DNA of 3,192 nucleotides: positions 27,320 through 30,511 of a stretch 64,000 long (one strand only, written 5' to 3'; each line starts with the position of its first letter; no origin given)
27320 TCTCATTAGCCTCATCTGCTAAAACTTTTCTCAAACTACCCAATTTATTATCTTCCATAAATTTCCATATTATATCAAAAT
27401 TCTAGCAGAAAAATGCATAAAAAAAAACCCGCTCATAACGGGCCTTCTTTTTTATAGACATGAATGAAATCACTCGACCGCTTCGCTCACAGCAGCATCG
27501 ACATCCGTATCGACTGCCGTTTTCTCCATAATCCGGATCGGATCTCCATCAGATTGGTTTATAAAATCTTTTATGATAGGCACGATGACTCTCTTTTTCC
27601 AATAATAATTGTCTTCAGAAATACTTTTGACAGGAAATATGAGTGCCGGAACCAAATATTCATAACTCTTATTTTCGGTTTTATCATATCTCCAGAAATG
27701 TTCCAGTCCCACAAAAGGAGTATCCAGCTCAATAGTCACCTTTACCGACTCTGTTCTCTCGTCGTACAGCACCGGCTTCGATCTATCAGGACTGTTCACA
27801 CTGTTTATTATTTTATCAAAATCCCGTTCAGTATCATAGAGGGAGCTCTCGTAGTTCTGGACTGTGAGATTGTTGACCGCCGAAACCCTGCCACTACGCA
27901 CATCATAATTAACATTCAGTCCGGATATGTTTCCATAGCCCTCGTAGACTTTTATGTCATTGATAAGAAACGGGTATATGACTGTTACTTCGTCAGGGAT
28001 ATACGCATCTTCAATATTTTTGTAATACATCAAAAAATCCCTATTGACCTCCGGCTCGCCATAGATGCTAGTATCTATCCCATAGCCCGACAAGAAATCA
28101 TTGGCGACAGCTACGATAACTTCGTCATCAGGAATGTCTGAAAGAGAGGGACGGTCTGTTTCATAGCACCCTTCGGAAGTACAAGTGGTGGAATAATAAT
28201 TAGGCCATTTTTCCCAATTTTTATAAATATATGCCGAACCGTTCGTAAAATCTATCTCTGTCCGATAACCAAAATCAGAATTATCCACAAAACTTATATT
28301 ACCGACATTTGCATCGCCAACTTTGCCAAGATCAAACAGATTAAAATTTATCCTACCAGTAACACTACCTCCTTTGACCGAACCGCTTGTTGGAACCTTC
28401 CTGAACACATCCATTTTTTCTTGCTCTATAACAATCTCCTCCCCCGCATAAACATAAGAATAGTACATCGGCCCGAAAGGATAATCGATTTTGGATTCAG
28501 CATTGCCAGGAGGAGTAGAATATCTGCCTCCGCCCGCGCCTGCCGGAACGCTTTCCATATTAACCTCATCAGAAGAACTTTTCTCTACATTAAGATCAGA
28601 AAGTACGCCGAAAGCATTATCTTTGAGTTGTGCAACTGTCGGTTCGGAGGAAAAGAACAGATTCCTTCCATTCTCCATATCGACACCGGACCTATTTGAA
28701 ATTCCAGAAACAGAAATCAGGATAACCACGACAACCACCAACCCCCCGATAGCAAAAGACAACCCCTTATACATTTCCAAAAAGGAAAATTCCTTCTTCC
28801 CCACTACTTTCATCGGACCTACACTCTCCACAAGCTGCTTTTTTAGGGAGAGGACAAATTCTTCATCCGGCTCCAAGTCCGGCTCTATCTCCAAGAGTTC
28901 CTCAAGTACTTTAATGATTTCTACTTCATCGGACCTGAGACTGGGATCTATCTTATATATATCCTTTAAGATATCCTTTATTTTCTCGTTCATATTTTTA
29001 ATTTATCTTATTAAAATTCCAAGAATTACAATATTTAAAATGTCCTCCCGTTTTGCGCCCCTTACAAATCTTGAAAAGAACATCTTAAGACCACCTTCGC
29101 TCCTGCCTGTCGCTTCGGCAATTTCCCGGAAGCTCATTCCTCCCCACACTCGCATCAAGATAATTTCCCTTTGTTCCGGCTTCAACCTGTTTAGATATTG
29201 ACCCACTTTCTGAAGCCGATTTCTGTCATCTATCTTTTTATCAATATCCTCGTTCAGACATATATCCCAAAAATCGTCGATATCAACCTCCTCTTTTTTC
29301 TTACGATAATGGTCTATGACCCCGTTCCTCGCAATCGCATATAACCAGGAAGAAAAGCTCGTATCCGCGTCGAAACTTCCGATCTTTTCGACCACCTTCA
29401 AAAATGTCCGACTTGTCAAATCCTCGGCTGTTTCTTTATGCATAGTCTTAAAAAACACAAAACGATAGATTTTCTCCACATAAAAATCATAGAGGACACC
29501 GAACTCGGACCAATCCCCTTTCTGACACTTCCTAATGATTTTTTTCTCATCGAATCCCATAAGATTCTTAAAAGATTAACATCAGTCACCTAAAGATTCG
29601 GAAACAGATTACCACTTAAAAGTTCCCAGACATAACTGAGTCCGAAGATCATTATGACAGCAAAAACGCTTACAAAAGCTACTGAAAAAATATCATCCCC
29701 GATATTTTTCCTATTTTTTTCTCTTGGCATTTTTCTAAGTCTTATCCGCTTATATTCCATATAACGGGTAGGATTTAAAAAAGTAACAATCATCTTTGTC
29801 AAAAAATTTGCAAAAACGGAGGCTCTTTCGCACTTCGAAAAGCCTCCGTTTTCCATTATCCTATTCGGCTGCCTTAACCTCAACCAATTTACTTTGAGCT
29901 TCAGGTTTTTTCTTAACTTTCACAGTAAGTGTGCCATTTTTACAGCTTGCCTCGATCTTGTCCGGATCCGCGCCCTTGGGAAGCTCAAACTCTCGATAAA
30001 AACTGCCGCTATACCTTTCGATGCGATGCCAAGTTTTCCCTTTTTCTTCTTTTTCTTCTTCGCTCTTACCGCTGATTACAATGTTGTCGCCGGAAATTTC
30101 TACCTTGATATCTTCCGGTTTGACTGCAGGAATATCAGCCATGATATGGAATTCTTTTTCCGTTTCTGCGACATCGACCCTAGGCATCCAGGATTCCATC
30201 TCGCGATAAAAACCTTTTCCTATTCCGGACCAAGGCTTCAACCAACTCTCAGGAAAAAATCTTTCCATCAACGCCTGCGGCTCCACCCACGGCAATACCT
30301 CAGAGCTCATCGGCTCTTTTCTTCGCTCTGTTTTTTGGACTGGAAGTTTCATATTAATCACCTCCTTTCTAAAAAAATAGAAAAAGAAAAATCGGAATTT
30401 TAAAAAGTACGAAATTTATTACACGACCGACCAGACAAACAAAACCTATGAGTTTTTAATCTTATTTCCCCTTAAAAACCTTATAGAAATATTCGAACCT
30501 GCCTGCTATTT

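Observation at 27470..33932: Co-directional array: double ATP-grasp ligase, LacD/DUF2090-like TIM barrel, Hsp20, small membrane protein, ECF sigma, anti-sigma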

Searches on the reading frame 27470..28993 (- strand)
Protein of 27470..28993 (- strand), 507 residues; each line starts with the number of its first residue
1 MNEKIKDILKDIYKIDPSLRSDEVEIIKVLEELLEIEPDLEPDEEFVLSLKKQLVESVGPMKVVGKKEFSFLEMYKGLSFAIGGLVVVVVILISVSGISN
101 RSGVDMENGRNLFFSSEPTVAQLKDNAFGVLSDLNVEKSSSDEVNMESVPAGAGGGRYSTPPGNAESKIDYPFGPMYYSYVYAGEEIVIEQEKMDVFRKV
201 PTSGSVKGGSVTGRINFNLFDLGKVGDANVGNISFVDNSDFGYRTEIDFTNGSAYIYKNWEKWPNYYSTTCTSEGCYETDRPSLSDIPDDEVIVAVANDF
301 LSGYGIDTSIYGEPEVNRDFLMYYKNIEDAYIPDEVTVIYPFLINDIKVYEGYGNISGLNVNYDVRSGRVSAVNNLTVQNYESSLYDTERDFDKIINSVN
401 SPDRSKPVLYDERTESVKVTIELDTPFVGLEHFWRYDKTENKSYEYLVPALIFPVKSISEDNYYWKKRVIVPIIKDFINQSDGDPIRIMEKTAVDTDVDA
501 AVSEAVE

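Call 3: search_protein_families(library=pfam, proteins=[window:27470-28993:-], max_evalue=0.01)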
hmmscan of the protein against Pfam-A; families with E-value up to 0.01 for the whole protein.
window:27470-28993:- (507 aa): 0 families

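Call 4: search_protein_families(library=ncbifam, proteins=[window:27470-28993:-], max_evalue=0.01)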
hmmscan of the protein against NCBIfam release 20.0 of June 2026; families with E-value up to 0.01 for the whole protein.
window:27470-28993:- (507 aa): 0 families

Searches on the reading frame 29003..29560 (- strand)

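Call 3: search_protein_families(library=pfam, proteins=[window:29003-29560:-], max_evalue=0.01)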
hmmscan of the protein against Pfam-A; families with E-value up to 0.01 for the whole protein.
window:29003-29560:- (185 aa): 5 families
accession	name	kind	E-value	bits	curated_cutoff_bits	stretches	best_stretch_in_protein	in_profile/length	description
PF04542.20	Sigma70_r2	-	2.3e-14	53.4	24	1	24-89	2-69/71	Sigma-70 region 2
PF08281.18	Sigma70_r4_2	-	5.7e-12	45.5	25.7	1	117-159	2-44/54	Sigma-70, region 4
PF07638.17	Sigma70_ECF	-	2.2e-06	28.1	21.1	1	7-156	6-166/185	ECF sigma factor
PF04545.22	Sigma70_r4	-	4.4e-06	26.6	24.1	1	123-156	2-35/50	Sigma-70, region 4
PF13936.12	HTH_38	-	0.0028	17.8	27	1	125-154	4-33/44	Helix-turn-helix domain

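Call 4: search_protein_families(library=ncbifam, proteins=[window:29003-29560:-], max_evalue=0.01)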
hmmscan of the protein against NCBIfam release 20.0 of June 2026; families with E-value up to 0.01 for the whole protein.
window:29003-29560:- (185 aa): 89 families (the best 25 are shown)
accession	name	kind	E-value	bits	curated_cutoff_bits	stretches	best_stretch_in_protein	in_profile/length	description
TIGR02952.1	Sig70_famx2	equivalog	2e-33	115.7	206.45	1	9-171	2-168/170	ECF subfamily RNA polymerase sigma factor, BldN family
NF009166.1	PRK12513.1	equivalog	1.7e-28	99.7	206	1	6-159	10-172/193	RNA polymerase sigma factor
TIGR02950.1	SigM_subfam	subfamily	8.9e-27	93.9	147.95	1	23-164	5-149/159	RNA polymerase sigma factor, SigM family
NF007216.0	PRK09638.1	equivalog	1.8e-24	86.5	194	1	3-159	3-160/180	RNA polymerase sigma factor SigY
TIGR02937.1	sigma70-ECF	superfamily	2.1e-24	86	42.9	1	22-157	5-149/165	sigma-70 family RNA polymerase sigma factor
NF007223.0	PRK09641.1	equivalog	2.4e-21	76.4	209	1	5-150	5-161/187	RNA polymerase sigma factor SigW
NF007220.0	PRK09639.1-5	equivalog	1.5e-20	73.7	260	1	19-166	4-157/181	RNA polymerase sigma factor SigX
TIGR02989.1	Sig-70_gvs1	subfamily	3.3e-20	72.6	124.55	1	19-164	2-149/158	RNA polymerase sigma-70 factor, Rhodopirellula/Verrucomicrobium family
TIGR02985.1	Sig70_bacteroi1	subfamily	4.7e-20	72.4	126.4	1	19-155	2-144/162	RNA polymerase sigma-70 factor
TIGR02948.1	SigW_bacill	equivalog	1e-19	71.3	243.1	1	5-159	5-170/187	RNA polymerase sigma factor SigW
NF058625.1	sigma_PG0214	equivalog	2e-19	69.9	130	1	29-164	15-152/170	GFO_1088 family ECF-type sigma factor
NF007215.0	PRK09637.1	equivalog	2.5e-19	70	212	1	23-167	6-145/181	RNA polymerase sigma factor SigZ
TIGR02959.1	SigZ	equivalog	3.2e-19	69.4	168.65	1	26-168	3-140/170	RNA polymerase sigma factor SigZ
NF009168.0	PRK12515.1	subfamily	2.7e-18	66.1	236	1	6-164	10-172/189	RNA polymerase sigma factor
NF007226.0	PRK09644.1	equivalog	1.3e-17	64.4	199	1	22-157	5-141/166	RNA polymerase sigma factor SigM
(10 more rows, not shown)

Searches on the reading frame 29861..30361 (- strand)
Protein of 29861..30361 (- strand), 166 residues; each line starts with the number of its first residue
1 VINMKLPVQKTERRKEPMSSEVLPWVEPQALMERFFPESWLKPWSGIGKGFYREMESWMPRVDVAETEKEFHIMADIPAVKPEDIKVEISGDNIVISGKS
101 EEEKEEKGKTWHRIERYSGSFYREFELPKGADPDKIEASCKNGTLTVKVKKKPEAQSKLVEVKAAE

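Call 3: search_protein_families(library=pfam, proteins=[window:29861-30361:-], max_evalue=0.01)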
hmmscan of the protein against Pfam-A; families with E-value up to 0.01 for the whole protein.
window:29861-30361:- (166 aa): 2 families
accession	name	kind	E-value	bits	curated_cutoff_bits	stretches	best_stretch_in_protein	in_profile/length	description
PF00011.27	HSP20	-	4.7e-27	94.5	20.8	1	64-162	2-101/102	Hsp20/alpha crystallin family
PF17886.7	ArsA_HSP20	-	0.00012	22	22.5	1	71-148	4-62/63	HSP20-like domain found in ArsA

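Call 4: search_protein_families(library=ncbifam, proteins=[window:29861-30361:-], max_evalue=0.01)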
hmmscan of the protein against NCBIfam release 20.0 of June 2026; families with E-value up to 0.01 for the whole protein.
window:29861-30361:- (166 aa): 3 families
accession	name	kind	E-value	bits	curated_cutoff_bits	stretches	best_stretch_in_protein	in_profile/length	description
NF041800.1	Hsp20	equivalog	2.6e-19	69.4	140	1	55-161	69-160/162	archaeal heat shock protein Hsp20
NF042420.1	Hsp18_Clos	equivalog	4.4e-19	69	195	1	31-157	23-139/147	heat shock protein Hsp18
NF041799.1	Hsp14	equivalog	7.2e-16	58.2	100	1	55-154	14-111/118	archaeal heat shock protein Hsp14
